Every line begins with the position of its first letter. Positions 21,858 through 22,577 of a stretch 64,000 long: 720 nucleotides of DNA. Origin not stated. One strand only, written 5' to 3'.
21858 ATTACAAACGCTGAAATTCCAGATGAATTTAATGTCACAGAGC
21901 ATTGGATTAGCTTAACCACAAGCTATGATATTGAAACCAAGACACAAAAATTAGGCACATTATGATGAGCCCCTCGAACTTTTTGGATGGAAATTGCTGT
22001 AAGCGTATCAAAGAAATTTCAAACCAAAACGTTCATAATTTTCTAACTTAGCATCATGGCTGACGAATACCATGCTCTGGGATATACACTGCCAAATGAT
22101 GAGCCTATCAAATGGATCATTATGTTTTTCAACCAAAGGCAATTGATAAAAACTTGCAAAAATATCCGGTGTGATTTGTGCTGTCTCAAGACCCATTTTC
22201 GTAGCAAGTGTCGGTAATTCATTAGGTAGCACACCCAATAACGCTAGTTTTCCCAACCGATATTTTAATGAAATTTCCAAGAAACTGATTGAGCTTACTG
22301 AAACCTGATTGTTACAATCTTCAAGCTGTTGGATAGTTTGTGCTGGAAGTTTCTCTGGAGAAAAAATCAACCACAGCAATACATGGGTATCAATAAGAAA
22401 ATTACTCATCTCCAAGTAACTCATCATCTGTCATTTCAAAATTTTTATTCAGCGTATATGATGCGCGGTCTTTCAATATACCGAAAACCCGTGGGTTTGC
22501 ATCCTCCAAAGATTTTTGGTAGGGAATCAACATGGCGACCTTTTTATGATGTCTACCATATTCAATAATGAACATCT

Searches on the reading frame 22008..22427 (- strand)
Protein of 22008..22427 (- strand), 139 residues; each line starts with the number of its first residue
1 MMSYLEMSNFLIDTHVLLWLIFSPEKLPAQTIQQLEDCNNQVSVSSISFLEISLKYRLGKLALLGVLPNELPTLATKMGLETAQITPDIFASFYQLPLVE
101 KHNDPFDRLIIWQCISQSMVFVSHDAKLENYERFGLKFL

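Call 73: search_protein_families(library=pfam, proteins=[window:22008-22427:-], max_evalue=0.01)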
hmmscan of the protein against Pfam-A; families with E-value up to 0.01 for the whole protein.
window:22008-22427:- (139 aa): 1 family
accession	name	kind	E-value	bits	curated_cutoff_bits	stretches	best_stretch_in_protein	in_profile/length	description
PF01850.27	PIN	-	9e-08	33.2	23.6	1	11-131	2-117/120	PIN domain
